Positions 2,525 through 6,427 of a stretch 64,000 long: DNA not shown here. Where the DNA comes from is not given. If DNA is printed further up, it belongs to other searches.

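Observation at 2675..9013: AglB oligosaccharyltransferase fused to a >1,400-residue sequon-rich, surface-protein-like tail with its own C-terminal membrane anchor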

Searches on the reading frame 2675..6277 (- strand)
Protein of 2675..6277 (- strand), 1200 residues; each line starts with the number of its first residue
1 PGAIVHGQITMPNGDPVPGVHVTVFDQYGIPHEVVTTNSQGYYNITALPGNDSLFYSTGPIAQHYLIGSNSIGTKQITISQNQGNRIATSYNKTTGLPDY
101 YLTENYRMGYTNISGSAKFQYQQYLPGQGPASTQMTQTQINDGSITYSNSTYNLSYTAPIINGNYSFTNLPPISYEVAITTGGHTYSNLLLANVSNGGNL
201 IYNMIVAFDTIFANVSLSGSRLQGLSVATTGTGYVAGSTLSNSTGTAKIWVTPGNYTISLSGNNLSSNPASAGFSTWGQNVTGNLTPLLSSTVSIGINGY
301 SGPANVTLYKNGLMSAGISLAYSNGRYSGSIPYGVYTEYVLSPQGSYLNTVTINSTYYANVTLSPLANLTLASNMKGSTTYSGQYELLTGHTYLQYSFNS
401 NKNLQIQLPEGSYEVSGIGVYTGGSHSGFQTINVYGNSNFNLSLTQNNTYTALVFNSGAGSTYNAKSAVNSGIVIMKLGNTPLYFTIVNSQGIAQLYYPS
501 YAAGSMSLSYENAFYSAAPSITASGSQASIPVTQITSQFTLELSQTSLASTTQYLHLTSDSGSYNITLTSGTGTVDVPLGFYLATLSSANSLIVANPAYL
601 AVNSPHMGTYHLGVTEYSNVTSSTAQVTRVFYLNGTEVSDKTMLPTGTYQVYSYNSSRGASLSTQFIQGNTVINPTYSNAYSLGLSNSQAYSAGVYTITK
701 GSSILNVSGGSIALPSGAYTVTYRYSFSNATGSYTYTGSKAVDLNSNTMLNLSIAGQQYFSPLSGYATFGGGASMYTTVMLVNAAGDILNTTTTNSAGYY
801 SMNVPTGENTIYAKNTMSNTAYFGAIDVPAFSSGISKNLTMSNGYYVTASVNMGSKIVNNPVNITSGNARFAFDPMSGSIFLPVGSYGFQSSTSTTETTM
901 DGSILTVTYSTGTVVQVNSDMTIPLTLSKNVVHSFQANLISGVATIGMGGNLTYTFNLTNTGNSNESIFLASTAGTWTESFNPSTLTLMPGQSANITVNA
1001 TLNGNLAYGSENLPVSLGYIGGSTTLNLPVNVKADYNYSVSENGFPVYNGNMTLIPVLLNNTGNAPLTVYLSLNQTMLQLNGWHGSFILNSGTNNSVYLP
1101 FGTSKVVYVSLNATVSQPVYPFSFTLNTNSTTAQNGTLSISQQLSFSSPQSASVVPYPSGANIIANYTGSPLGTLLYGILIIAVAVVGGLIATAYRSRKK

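Call 30: search_protein_representatives(protein=window:2675-6277:-)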
Query: 1200 residues. Proteins with E-value up to 0.001 (for the whole library): 184; up to 1e-10: 85; up to 1e-30: 27. The best 150 are listed.
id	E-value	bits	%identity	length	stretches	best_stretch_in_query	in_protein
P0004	0.0e+00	1350.6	55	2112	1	1-1200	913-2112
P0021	1.4e-205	701.9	37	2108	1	1-1199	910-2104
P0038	6.2e-173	593.8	34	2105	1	1-1199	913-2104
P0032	2.0e-165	568.9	34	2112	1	1-1200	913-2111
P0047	3.2e-163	561.7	34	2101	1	1-1200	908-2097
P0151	6.1e-162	557.4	35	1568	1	1-1199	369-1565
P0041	6.2e-159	547.4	34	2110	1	1-1199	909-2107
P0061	3.5e-158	545.0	34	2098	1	1-1200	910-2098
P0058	7.4e-149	514.1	32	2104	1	1-1199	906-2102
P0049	4.9e-144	498.1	33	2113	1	1-1200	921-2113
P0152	3.1e-127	442.5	33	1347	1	1-833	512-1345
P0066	5.7e-122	425.1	31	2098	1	1-1199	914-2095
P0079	3.5e-116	405.9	31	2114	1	1-1199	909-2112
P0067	5.2e-112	392.1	33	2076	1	1-1200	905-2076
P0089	1.3e-88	314.5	28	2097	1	1-1199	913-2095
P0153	4.7e-56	206.8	25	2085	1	2-1083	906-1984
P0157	1.7e-44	168.5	24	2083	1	2-1199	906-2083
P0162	1.5e-30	122.3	26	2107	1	2-1127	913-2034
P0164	2.3e-27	111.8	27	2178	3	727-1092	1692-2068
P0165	1.5e-26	109.1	25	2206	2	627-1137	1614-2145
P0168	1.1e-24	102.9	28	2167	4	785-1187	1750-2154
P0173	1.9e-22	95.5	28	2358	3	2-413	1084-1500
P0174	1.2e-21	92.9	25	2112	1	2-1127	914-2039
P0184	3.4e-19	84.7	29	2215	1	1-1150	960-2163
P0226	1.4e-09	52.9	24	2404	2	2-495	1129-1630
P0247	3.0e-07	45.2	26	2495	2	2-415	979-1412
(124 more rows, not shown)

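Call 33: list_cluster_members(proteins=[P0153, P0157, P0162, P0164, P0165, P0168, P0173, P0184, P0226, P0247])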
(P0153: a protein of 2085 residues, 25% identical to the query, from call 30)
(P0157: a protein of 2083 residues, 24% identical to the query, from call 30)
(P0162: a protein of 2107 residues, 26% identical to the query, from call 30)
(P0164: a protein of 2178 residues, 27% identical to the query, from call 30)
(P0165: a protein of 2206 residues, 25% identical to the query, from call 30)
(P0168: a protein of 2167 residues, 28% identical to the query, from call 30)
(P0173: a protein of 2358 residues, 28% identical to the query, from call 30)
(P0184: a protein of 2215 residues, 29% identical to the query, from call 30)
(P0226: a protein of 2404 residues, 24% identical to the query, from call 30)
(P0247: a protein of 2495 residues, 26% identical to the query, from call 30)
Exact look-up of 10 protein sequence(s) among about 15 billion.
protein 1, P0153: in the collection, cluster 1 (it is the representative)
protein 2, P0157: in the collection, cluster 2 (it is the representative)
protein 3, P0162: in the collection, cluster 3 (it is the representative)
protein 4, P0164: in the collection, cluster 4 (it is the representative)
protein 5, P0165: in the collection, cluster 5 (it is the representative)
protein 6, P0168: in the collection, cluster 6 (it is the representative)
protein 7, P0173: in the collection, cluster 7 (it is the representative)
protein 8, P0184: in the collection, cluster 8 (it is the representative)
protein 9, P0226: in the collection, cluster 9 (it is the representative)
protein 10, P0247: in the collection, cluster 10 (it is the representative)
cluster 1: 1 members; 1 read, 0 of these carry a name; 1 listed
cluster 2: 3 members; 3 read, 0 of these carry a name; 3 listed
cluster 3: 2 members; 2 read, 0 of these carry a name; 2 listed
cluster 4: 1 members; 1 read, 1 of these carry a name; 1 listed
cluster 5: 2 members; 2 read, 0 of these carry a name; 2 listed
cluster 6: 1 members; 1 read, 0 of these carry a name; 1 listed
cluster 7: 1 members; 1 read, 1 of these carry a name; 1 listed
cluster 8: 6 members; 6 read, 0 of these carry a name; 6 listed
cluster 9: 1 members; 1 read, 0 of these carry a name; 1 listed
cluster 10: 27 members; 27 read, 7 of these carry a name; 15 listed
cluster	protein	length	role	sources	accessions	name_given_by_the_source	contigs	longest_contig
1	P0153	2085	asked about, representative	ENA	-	-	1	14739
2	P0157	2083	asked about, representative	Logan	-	-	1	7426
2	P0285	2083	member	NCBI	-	-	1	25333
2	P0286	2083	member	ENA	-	-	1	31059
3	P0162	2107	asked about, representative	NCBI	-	-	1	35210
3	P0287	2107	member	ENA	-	-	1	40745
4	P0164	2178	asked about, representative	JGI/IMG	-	dolichyl-diphosphooligosaccharide--protein glycosyltransferase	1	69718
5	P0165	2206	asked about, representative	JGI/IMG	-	-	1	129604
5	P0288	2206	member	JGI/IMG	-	-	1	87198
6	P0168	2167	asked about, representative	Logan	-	-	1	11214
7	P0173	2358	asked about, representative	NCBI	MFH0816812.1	MAG: carboxypeptidase regulatory-like domain-containing protein [Methanobacteriota ...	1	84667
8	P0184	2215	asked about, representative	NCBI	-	-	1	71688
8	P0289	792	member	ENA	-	-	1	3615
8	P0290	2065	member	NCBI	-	-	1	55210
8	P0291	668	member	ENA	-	-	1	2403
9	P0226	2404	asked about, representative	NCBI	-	-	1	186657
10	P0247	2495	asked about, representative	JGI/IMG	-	-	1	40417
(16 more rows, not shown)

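Call 64: predict_structure(alignment_id=A2)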
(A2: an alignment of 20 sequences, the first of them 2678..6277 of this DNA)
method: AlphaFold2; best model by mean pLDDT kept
length: 1200 residues; sequences in the alignment: 20
mean_pLDDT: 83.0   pTM: 0.46
mean pLDDT of the five models: 83.0, 82.2, 81.9, 81.4, 78.8
residues with pLDDT >= 90: 302; 70-90: 775; 50-70: 82; < 50: 41
segments of 3 or more residues with pLDDT < 50: 63-68, 126-133, 1150-1171, 1196-1200
pLDDT, mean of each block of 10 residues (from residue 1): 84 84 82 84 88 80 48 82 81 74 86 86 54 65 88 85 86 87 79 79 84 86 84 65 81 82 82 76 89 85 85 89 83 93 90 91 91 83 91 90 89 91 83 88 87 89 85 89 91 89 82 85 81 88 67 83 83 87 85 80 80 84 87 86 85 89 87 89 89 87 85 92 86 87 91 89 91 91 86 92 90 92 89 87 92 81 87 86 91 86 83 85 85 85 82 90 86 79 88 90 83 85 83 87 77 87 88 87 86 82 88 79 86 69 72 33 36 60 70 52
secondary structure, 60 per line:
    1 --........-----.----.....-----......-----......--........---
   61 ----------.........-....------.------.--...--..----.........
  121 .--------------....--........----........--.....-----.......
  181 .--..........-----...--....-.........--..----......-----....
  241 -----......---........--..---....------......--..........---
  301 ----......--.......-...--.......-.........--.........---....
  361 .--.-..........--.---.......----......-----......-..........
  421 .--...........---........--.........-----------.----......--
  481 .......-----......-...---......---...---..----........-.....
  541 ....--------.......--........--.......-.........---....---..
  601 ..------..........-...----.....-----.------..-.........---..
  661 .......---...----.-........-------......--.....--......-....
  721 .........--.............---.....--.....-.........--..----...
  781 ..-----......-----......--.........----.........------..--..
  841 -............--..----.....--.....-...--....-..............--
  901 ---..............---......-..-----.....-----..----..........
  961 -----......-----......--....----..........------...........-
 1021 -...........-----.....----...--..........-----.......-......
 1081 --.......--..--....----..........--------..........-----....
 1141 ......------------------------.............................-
elements in order (helices of 4 or more, strands of 3 or more residues): E3-10 E21-25 E31-36 E42-47 E50-57 E71-79 H81-84 E101-103 E112-121 E136-139 E142-149 E154-161 E164-168 E174-181 E184-193 E199-201 E204-207 E209-217 E226-231 E237-240 E246-251 E255-262 E270-273 E280-285 E288-297 E305-310 E317-319 E321-323 E326-332 E334-342 E345-353 E357-361 E366-375 E382-388 E393-398 E404-409 E411-421 E424-434 E438-445 E448-456 E473-478 E481-487 E493-498 E506-511 E515-517 E527-534 E536-544 E553-559 E562-569 E572-578 E580-588 E592-595 E599-602 E609-618 E620-622 E627-631 E647-655 E659-667 E671-673 E680-687 E695-700 E703-707 E710-715 E717-729 E732-744 E748-752 E755-759 E761-769 E778-782 E788-793 E799-804 E807-815 E820-828 E842-853 E862-866 E869-873 E880-883 E885-898 E904-917 E921-926 E935-939 E951-960 E966-971 E977-982 E985-988 E993-1002 E1009-1019 E1022-1032 E1038-1042 E1047-1049 E1052-1061 E1067-1073 H1075-1080 E1083-1089 E1096-1099 E1104-1113 E1122-1131 E1137-1146 H1171-1199

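Call 68: fold_search(model_id=the predicted structure, library=pdb)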
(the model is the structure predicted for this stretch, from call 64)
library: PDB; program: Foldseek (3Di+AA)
matches with E <= 10: 1723; with E <= 0.001: 171
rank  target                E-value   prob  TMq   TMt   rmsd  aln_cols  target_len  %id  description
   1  7som_D                1.7e-14  1.00  0.08  0.07  47.5      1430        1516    8  Ciliary C2 central pair apparatus isolated from Chlamydomonas reinhardtii (released 2022-04-13)
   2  7sqc_O0               4.8e-13  1.00  0.10  0.11  67.8      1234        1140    8  Ciliary C1 central pair apparatus isolated from Chlamydomonas reinhardtii (released 2022-04-13)
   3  5a42                  1.1e-12  1.00  0.10  0.08  44.2      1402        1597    8  Cryo-EM single particle 3D reconstruction of the native conformation of E. coli alpha-2-macroglobulin (ECAM) (released 2015-07-29)
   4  9ijj_h                1.2e-12  1.00  0.08  0.07  50.1      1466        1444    7  In situ structure of the central apparatus in mouse sperm axoneme. (released 2025-06-04)
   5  9ijj_4G               3.3e-12  1.00  0.10  0.03  117.1      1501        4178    8  In situ structure of the central apparatus in mouse sperm axoneme. (released 2025-06-04)
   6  9ijj_4H               1.9e-10  1.00  0.10  0.04  70.2      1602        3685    8  In situ structure of the central apparatus in mouse sperm axoneme. (released 2025-06-04)
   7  9ijj_4A               2.3e-10  1.00  0.11  0.06  62.6      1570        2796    8  In situ structure of the central apparatus in mouse sperm axoneme. (released 2025-06-04)
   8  7q60                  2.7e-10  1.00  0.09  0.09  39.6      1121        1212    9  Structure of TEV cleaved A2ML1 (A2ML1-TE) (released 2022-04-20)
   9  9ijj_4I               2.7e-10  1.00  0.12  0.05  120.3      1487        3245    8  In situ structure of the central apparatus in mouse sperm axoneme. (released 2025-06-04)
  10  6fwv_A                5.7e-10  1.00  0.07  0.15  34.4       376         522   13  The Bacillus anthracis TIE protein (released 2018-08-08)
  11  6fwv_B                6.8e-10  1.00  0.08  0.15  34.1       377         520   14  The Bacillus anthracis TIE protein (released 2018-08-08)
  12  7q1y_A                1.3e-09  1.00  0.09  0.08  40.4      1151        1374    9  X-ray structure of human A2ML1 (released 2022-04-20)
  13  3fcs_C                2.0e-09  1.00  0.10  0.13  30.1      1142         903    9  Structure of complete ectodomain of integrin aIIBb3 (released 2009-01-20)
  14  8s3o_A                2.9e-09  1.00  0.09  0.09  39.3      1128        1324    9  Structure of native human CD109 (released 2025-03-05)
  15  8k53_A                3.0e-09  1.00  0.10  0.13  34.6      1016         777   11  Structure of the Dimeric Human CNTN2 Ig 1-6-FNIII 1-2 Domain in an Asymmetric State (released 2023-12-06)
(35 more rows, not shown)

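Call 85: search_protein_families(library=pfam, alignment_id=A2, max_evalue=0.01)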
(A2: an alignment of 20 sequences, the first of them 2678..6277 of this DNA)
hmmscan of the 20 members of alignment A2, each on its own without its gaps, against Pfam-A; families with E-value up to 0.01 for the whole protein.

A. member 1, window:2678-6277:- (1200 aa): 3 families
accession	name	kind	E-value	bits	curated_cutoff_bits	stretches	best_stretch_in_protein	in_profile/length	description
PF13620.12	CarboxypepD_reg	-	1.9e-14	54.2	32.3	2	5-50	2-47/82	Carboxypeptidase regulatory-like domain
PF11974.14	bMG3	-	0.00032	21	34.9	0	13-48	24-59/103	Bacterial alpha-2-macroglobulin MG3 domain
PF22544.2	HYDIN_VesB_CFA65-like_Ig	-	0.0018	18.9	25.5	1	948-999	17-69/100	HYDIN/CFA65/VesB-like, Ig-like domain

B. families by the number of members that match (of 20 scanned): 16 families
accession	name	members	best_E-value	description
PF13620.12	CarboxypepD_reg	20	3.5e-23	Carboxypeptidase regulatory-like domain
PF07210.18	DUF1416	11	4.6e-09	Protein of unknown function (DUF1416)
PF11974.14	bMG3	8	2.3e-05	Bacterial alpha-2-macroglobulin MG3 domain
PF17210.9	SdrD_B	6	4e-08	SdrD B-like domain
PF25020.1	TTR_TEN1-4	6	5.2e-05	Teneurin TTR-like domain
PF09430.16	EMC7_beta-sandw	3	0.00012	ER membrane protein complex subunit 7, beta-sandwich domain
PF22544.2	HYDIN_VesB_CFA65-like_Ig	2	9.9e-05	HYDIN/CFA65/VesB-like, Ig-like domain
PF22067.2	Cep192_D3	2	0.00061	Cep192 domain 3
PF06427.17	UDP-g_GGTase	1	8e-06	UDP-glucose:Glycoprotein Glucosyltransferase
PF17936.7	Big_6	1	1.5e-05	Bacterial Ig domain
PF10670.15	DUF4198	1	0.00037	Domain of unknown function (DUF4198)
PF02369.22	Big_1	1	0.0004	Bacterial Ig-like domain (group 1)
PF07610.17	DUF1573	1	0.0011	Protein of unknown function (DUF1573)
PF16405.10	DUF5013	1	0.0018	Domain of unknown function (DUF5013)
PF17802.7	SpaA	1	0.0031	Prealbumin-like fold domain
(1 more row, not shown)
